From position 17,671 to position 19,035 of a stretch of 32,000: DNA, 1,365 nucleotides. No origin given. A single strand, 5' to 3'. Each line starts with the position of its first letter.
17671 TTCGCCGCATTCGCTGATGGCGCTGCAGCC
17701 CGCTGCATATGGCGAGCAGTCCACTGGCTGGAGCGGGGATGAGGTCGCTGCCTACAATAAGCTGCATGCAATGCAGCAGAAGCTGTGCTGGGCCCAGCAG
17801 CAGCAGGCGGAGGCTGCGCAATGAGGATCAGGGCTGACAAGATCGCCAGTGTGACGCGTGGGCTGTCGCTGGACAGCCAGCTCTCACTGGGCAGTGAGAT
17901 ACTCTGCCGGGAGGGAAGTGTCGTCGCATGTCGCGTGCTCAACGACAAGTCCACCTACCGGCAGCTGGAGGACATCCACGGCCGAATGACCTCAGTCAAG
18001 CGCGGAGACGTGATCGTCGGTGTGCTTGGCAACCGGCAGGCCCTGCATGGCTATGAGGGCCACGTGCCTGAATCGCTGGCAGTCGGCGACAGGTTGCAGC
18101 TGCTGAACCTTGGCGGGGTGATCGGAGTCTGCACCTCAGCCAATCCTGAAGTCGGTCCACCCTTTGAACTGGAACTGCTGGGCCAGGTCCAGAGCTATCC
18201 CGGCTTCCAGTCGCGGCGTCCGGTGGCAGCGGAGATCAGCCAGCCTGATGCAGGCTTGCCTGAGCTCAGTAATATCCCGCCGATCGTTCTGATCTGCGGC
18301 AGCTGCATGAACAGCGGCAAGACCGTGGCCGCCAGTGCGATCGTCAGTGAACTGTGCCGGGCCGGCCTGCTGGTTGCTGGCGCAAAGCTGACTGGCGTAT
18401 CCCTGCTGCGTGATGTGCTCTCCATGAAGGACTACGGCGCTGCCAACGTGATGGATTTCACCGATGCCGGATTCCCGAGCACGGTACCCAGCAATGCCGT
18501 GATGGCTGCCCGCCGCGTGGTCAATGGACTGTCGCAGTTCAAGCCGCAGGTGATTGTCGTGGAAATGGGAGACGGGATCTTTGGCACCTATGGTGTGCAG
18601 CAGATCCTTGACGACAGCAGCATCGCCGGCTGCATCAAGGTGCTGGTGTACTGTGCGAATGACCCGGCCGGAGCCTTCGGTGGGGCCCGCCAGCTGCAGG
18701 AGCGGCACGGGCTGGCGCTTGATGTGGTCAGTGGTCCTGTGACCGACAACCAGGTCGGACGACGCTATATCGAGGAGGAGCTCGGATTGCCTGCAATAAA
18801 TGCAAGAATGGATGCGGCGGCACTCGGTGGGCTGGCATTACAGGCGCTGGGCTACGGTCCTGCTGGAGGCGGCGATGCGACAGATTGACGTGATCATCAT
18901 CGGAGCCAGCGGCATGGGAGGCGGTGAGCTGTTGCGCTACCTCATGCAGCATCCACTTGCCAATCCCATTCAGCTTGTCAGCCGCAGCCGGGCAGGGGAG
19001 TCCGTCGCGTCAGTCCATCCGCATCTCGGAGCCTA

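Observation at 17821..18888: Uncharacterised P-loop protein translationally coupled between argG and argC in an operon that lacks the first-step enzyme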

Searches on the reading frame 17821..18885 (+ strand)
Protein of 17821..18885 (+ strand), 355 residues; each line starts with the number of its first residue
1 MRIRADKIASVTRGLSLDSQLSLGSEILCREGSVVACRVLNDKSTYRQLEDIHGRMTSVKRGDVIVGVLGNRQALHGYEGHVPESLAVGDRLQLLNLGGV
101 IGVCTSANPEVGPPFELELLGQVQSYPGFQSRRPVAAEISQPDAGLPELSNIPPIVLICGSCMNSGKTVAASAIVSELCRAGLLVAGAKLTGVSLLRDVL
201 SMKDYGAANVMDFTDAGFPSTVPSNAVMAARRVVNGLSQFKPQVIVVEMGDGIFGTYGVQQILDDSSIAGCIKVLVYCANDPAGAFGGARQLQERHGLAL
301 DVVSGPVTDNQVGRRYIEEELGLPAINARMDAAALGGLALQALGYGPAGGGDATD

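Call 4: search_protein_families(library=pfam, proteins=[window:17821-18885:+], max_evalue=0.01)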
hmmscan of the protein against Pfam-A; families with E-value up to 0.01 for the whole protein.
window:17821-18885:+ (355 aa): 0 families

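Call 5: search_protein_families(library=ncbifam, proteins=[window:17821-18885:+], max_evalue=0.01)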
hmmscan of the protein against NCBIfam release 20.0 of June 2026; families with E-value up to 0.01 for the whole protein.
window:17821-18885:+ (355 aa): 0 families

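Call 6: search_solved_structures(query=window:17821-18885:+, max_evalue=10, show_alignments=3)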
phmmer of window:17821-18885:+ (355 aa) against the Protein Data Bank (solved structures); distinct sequences matched with E-value up to 10: 0.

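Call 7: find_homologous_proteins(query=window:17821-18885:+, max_evalue=0.001)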
Query window:17821-18885:+ (355 aa): 2175 proteins with E <= 0.001 among 8000 candidates; the best 120 are listed.
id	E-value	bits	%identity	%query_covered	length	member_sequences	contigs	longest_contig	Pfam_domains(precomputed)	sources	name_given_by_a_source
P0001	5.5e-226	767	99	100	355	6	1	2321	-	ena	-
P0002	2.4e-178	611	82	93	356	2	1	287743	-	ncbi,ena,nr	ncbi:hypothetical protein KDL44_01970 [bacterium]|nr:hypothetical protein [bacterium]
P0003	3.9e-168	577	78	95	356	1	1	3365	-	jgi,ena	-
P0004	9.3e-167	572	76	97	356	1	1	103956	-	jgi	jgi:hypothetical protein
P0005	5.0e-165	567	76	95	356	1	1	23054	-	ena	-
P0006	1.5e-163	562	75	97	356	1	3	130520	-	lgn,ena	-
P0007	1.5e-124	434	61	97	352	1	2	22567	-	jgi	jgi:hypothetical protein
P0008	2.0e-123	430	60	97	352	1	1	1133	-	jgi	jgi:hypothetical protein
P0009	2.2e-123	430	60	94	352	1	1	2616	-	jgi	jgi:hypothetical protein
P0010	2.4e-123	430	62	91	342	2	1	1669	-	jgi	jgi:hypothetical protein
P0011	1.2e-122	427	60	97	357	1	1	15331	-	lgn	-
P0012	8.6e-120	418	56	94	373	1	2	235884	-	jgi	jgi:hypothetical protein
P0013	7.1e-118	412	58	94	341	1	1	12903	-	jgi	jgi:hypothetical protein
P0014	1.0e-115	405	55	97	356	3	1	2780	-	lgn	-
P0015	7.0e-115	402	57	95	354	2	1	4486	-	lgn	-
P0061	3.7e-107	376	55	97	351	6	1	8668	-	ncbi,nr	ncbi:MAG TPA: hypothetical protein VLG68_03955 [Gammaproteobacteria bacterium]|nr:hypothetical prote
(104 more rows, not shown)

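Call 9: search_solved_structures(query=A1, max_evalue=10, show_alignments=3)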
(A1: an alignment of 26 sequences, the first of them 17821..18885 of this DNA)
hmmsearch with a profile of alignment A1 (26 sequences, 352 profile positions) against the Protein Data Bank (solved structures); distinct sequences matched with E-value up to 10: 5.
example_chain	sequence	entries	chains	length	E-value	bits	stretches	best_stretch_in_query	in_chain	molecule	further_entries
1dts_A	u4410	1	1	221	0.098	14.7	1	157-189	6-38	DETHIOBIOTIN SYNTHETASE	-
1a82_A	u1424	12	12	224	0.11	14.5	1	157-189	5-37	DETHIOBIOTIN SYNTHETASE | PROTEIN (DETHIOBIOTIN SYNTHETASE) | DETHIOBIOTIN SYNTHASE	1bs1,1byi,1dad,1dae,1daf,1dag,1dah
1ttv_A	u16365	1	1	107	1.4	10.9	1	260-293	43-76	Ubiquitin-protein ligase E3 Mdm2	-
4ipf_A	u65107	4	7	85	1.6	10.7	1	260-293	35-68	E3 ubiquitin-protein ligase Mdm2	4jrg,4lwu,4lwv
4j3e_A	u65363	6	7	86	1.6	10.7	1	260-293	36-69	E3 ubiquitin-protein ligase Mdm2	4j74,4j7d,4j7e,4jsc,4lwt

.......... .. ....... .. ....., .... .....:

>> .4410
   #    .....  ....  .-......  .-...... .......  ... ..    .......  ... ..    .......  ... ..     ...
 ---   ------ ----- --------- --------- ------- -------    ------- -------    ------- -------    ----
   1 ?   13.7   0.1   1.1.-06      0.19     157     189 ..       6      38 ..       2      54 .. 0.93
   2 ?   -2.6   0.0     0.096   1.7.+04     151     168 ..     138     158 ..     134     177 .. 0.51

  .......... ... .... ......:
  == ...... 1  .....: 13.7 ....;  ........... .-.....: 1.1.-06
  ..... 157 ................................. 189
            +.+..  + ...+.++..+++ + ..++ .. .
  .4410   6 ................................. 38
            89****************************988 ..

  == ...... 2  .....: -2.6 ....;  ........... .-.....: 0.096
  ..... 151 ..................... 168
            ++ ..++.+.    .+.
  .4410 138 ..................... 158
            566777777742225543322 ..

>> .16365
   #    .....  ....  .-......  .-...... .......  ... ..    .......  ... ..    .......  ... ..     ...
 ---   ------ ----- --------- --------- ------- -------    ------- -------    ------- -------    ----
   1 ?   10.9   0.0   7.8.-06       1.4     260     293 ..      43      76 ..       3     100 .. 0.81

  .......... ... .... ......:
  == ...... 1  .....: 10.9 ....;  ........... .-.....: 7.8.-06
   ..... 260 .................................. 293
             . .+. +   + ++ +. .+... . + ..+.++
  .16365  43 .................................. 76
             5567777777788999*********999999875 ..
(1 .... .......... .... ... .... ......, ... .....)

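Call 12: find_related_loci(query=A1, collection=genome_contigs, flank=8000)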
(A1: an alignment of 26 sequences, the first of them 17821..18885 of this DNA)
Query A1 (355 aa) in genome_contigs; peptide patterns used: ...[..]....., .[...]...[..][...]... (x = any residue, [..] = any of these).
600 stretches matched a pattern (row limit reached: there are more); 590 encode a relative of the query (tblastn E <= 1e-3); the best 80 are kept; 80 distinct loci.
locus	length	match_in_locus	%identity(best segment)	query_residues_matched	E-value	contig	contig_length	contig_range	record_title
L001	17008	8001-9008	54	1-336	8e-114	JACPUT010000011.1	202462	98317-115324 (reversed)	MAG: Acidobacteria bacterium isolate NC_groundwater_765_Ag_S2p5_67_25 JBCH_GD18_4_SO25_S179_scaffold_425892, whole genom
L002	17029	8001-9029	54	1-343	1e-112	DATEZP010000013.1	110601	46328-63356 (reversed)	MAG TPA_asm: Holophagaceae bacterium isolate SMAG_U8477 k141_139724, whole genome shotgun sequence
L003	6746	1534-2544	54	1-340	2e-112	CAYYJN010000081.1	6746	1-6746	MAG TPA_asm: uncultured Solibacteraceae bacterium isolate SRP262948_co1_72 genome assembly, contig: NODE_12575_length_67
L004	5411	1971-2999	54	1-343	1e-112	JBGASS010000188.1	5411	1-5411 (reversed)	MAG: Holophagaceae bacterium isolate MAG_MBR_H10.27 MBRH10-27_opera_contig_37678, whole genome shotgun sequence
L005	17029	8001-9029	53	1-343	7e-112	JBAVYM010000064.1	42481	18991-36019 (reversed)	MAG: Gammaproteobacteria bacterium isolate MFD01067_ilm_asm_bin14 k127_53534, whole genome shotgun sequence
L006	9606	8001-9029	52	1-343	2e-111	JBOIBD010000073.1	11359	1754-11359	MAG: Gammaproteobacteria bacterium isolate SE1507_maxbin2.bin.32 NODE_3683_length_11359_cov_1.994480, whole genome shotg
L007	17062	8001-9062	52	1-354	6e-111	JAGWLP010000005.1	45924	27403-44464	MAG: Gammaproteobacteria bacterium isolate REEB188 contig-150_1172, whole genome shotgun sequence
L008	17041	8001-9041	52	1-346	2e-110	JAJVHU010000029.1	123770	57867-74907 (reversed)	MAG: Phycisphaerae bacterium isolate Bin_14R c_000000000712, whole genome shotgun sequence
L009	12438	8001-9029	53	1-343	4e-110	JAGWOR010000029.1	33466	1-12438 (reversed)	MAG: Gammaproteobacteria bacterium isolate REEB260 contig-150_1984, whole genome shotgun sequence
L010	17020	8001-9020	53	1-341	8e-110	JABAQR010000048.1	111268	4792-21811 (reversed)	MAG: Lysobacterales bacterium isolate Bin_3 c_000000000820, whole genome shotgun sequence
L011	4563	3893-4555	82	1-221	1e-110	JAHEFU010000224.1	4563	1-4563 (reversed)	MAG: Planctomycetales bacterium isolate Ww346 NODE_71109_length_4563_cov_2.693381, whole genome shotgun sequence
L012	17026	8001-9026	53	1-343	2e-109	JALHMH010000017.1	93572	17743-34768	MAG: Lysobacterales bacterium isolate Bin_30_4_2 c_000000001438, whole genome shotgun sequence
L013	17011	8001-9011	53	1-336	4e-109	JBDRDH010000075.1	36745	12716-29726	MAG: Planctomycetota bacterium isolate MEGAHIT-group-1.24 k141_2897494, whole genome shotgun sequence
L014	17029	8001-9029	51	1-343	8e-109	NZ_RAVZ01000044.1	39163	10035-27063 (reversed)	Corallococcus terminator strain CA054A NODE_44_39163_cov_31.4077, whole genome shotgun sequence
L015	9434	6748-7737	54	2-331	7e-109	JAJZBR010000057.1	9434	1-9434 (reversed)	MAG: Proteobacteria bacterium isolate JA1.bin17 NODE_5743_length_9434_cov_16.487160, whole genome shotgun sequence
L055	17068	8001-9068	50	3-350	7e-102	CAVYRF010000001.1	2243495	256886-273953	MAG: uncultured Acidobacteriota bacterium isolate MFD00964.bin.1.74 genome assembly, contig: contig_2727, whole genome s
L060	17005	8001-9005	50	2-335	1e-100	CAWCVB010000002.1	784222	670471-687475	MAG: uncultured Gemmatimonadales bacterium isolate MFD01721.bin.2.149 genome assembly, contig: contig_19563, whole genom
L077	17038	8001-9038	50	6-348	4e-99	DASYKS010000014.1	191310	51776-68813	MAG TPA_asm: Thermoanaerobaculia bacterium isolate SMAG_U4328 k141_1685343, whole genome shotgun sequence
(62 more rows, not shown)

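Call 20: predict_structure(alignment_id=A1)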
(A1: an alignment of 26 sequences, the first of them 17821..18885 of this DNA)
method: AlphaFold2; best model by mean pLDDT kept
length: 355 residues; sequences in the alignment: 26
mean_pLDDT: 91.5   pTM: 0.89
mean pLDDT of the five models: 91.5, 90.9, 88.0, 87.3, 86.6
residues with pLDDT >= 90: 275; 70-90: 64; 50-70: 9; < 50: 7
segments of 3 or more residues with pLDDT < 50: 349-355
pLDDT, mean of each block of 10 residues (from residue 1): 97 93 96 97 91 94 97 75 97 93 87 92 88 90 76 95 90 98 97 86 97 92 92 96 96 82 95 97 95 95 97 97 97 97 75 38
secondary structure, 60 per line:
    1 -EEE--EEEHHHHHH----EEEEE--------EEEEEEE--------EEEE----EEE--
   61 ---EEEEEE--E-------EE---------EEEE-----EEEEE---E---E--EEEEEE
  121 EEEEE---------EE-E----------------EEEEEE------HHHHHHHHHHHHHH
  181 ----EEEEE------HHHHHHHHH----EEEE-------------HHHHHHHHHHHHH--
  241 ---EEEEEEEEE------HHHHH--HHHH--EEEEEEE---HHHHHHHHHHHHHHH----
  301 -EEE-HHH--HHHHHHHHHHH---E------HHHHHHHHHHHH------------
elements in order: E2-4 E7-9 H10-15 E20-24 E33-39 E48-51 E56-58 E64-69 E91-94 E100-104 E115-125 E155-160 H167-180 E185-189 H196-204 E209-212 H226-238 E244-252 H259-263 H266-269 E272-278 H282-296 E302-304 H311-321 H332-343

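Call 23: fold_search(model_id=the predicted structure, library=pdb)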
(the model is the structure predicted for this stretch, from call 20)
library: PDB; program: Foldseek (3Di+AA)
matches with E <= 10: 1633; with E <= 0.001: 147
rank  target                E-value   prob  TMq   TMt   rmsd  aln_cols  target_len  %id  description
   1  3e70                  2.2e-06  1.00  0.38  0.43   4.2       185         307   16  Structures and conformations in solution of the Signal Recognition Particle Receptor from the Archaeon Pyrococcus Furios (released 2008-11-18)
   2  3dmd_B                5.7e-06  1.00  0.39  0.42   5.8       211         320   14  Structures and Conformations in Solution of the Signal Recognition Particle Receptor from the archaeon Pyrococcus furi (released 2008-11-11)
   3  5gaf_i                8.2e-06  1.00  0.36  0.33   6.4       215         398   16  RNC in complex with SRP (released 2016-02-03)
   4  5l3s_E                9.9e-06  1.00  0.38  0.47   8.1       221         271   14  Structure of the GTPase heterodimer of crenarchaeal SRP54 and FtsY (released 2016-06-08)
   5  2og2                  1.1e-05  1.00  0.38  0.44  10.2       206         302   14  Crystal structure of chloroplast FtsY from Arabidopsis thaliana (released 2007-12-11)
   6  5l3s_C                1.1e-05  1.00  0.37  0.47   7.7       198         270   15  Structure of the GTPase heterodimer of crenarchaeal SRP54 and FtsY (released 2016-06-08)
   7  7o9f_B                1.1e-05  1.00  0.38  0.44   7.2       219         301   14  Bacillus subtilis Ffh in complex with ppGpp (released 2022-02-02)
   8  1dts                  1.2e-05  1.00  0.34  0.50   6.1       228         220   19  CRYSTAL STRUCTURE OF AN ATP DEPENDENT CARBOXYLASE, DETHIOBIOTIN SYNTHASE, AT 1.65 ANGSTROMS RESOLUTION (released 1995-04-20)
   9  3of5_B                1.3e-05  1.00  0.35  0.53   6.0       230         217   13  Crystal Structure of a Dethiobiotin Synthetase from Francisella tularensis subsp. tularensis SCHU S4 (released 2011-02-02)
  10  6y32_H                1.3e-05  1.00  0.35  0.41  11.3       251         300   14  Structure of the GTPase heterodimer of human SRP54 and SRalpha (released 2020-09-23)
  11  7o9f_A                1.5e-05  1.00  0.38  0.43   9.5       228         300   13  Bacillus subtilis Ffh in complex with ppGpp (released 2022-02-02)
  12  4ak9_A                1.6e-05  1.00  0.37  0.43   6.9       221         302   13  Structure of chloroplast FtsY from Physcomitrella patens (released 2013-01-16)
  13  1jpn_B                1.8e-05  1.00  0.38  0.45   8.7       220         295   18  GMPPNP Complex of SRP GTPase NG Domain (released 2002-02-02)
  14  1dbs                  1.8e-05  1.00  0.33  0.50   5.5       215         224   16  MECHANISTIC IMPLICATIONS AND FAMILY RELATIONSHIPS FROM THE STRUCTURE OF DETHIOBIOTIN SYNTHETASE (released 1995-04-20)
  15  7epk                  1.9e-05  1.00  0.37  0.31   8.1       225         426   17  Crystal Structure of Signal Recognition Particle 54 kDa protein (SRP54) from Aeropyrum pernix K1 in Complex with GDP (released 2021-05-19)
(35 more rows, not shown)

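Call 29: search_protein_representatives(alignment_id=A1)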
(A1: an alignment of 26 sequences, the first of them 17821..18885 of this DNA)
Query: 26 sequences, 352 profile positions. Proteins with E-value up to 0.001 (for the whole library): 1891; up to 1e-10: 1290; up to 1e-30: 369. The best 150 are listed.
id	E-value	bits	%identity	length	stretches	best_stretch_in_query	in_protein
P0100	1.4e-159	547.1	-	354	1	2-346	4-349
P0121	4.0e-151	519.2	-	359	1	1-350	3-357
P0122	9.7e-126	435.7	-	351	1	2-341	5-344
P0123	1.9e-119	415.0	-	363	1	1-344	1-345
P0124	2.2e-119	414.8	-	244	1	1-244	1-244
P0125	5.6e-117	406.9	-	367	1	2-339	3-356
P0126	5.8e-116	403.6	-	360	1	3-344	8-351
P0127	3.1e-109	381.5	-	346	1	1-343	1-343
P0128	9.4e-106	370.0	-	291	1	67-349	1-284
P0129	2.5e-104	365.3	-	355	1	1-348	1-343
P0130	1.1e-97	343.5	-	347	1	2-342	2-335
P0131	1.3e-97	343.3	-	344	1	3-345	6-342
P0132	4.7e-96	338.1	-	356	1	2-340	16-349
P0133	4.8e-96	338.1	-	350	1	2-341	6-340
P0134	1.4e-95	336.5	-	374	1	2-348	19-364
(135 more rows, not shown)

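Call 31: search_protein_families(library=pfam, alignment_id=A2, max_evalue=10)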
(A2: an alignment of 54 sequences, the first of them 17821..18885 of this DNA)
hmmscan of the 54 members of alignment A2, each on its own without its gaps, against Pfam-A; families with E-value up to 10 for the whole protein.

A. member 1, window:17821-18885:+ (355 aa): 0 families

B. families by the number of members that match (of 54 scanned): 45 families (the first 25 are shown)
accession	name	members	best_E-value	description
PF07755.17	DUF1611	36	8.5e-05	Domain of unknown function (DUF1611_C) P-loop domain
PF01656.29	CbiA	34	3.4e-06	CobQ/CobB/MinD/ParA nucleotide binding domain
PF03205.20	MobB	33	6.4e-06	Molybdopterin guanine dinucleotide synthesis protein B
PF13500.12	AAA_26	16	0.00018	AAA domain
PF03266.21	NTPase_1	3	0.016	NTPase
PF02606.20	LpxK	3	0.05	Tetraacyldisaccharide-1-P 4'-kinase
PF13245.12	AAA_19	2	0.0034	AAA domain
PF20720.3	nSTAND3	2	0.029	Novel STAND NTPase 3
PF00004.35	AAA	2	0.037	ATPase family associated with various cellular activities (AAA)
PF13238.12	AAA_18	2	0.064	AAA domain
PF13604.12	AAA_30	1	8.3e-05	AAA domain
PF02492.25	cobW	1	0.0013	CobW/HypB/UreG, nucleotide-binding domain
PF20688.2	GREB1_2nd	1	0.011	GREB1, second domain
PF09619.16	YscW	1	0.018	Type III secretion system lipoprotein chaperone (YscW)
PF05423.18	Mycobact_memb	1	0.049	Mycobacterium membrane protein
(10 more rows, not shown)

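Call 32: search_solved_structures(query=A2, max_evalue=10, show_alignments=0)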
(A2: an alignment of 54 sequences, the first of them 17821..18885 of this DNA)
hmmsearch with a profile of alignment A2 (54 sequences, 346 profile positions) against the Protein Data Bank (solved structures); distinct sequences matched with E-value up to 10: 29.
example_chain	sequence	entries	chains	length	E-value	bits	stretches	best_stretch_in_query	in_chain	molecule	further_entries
3fgn_A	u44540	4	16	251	9.2e-05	24.6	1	145-192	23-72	Dethiobiotin synthetase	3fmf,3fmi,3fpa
1rj9_A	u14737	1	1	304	0.00015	23.9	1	107-181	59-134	Signal Recognition Protein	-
2j7p_D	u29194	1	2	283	0.00021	23.4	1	107-181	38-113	CELL DIVISION PROTEIN FTSY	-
2cnw_D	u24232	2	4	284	0.00021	23.4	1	107-181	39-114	CELL DIVISION PROTEIN FTSY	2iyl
1okk_D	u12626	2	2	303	0.00026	23.1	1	107-181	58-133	CELL DIVISION PROTEIN FTSY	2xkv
2q9a_A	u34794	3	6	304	0.00026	23.1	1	107-181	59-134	Cell division protein ftsY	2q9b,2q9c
6cve_A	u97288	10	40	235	0.00042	22.4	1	149-193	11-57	ATP-dependent dethiobiotin synthetase BioD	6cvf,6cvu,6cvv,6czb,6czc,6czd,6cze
6nka_A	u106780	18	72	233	0.00046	22.3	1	149-193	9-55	ATP-dependent dethiobiotin synthetase BioD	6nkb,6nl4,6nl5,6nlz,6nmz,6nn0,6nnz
4wop_A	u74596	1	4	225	0.0012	21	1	149-193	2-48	ATP-dependent dethiobiotin synthetase BioD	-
1dts_A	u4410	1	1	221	0.0018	20.3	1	152-186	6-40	DETHIOBIOTIN SYNTHETASE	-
1a82_A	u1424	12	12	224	0.0019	20.3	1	152-186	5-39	DETHIOBIOTIN SYNTHETASE | PROTEIN (DETHIOBIOTIN SYNTHETASE) | DETHIOBIOTIN SYNTHASE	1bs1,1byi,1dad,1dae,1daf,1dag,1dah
5l3r_A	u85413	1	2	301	0.0032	19.5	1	137-180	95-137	Signal recognition particle 54 kDa protein, chloroplastic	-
4oyh_A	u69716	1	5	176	0.0076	18.3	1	147-189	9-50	Molybdopterin-guanine dinucleotide biosynthesis protein B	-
3dm5_A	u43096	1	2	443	0.016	17.2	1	145-182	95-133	Signal recognition 54 kDa protein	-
4nkr_A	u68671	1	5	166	0.017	17.1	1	149-189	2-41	Molybdopterin-guanine dinucleotide biosynthesis protein B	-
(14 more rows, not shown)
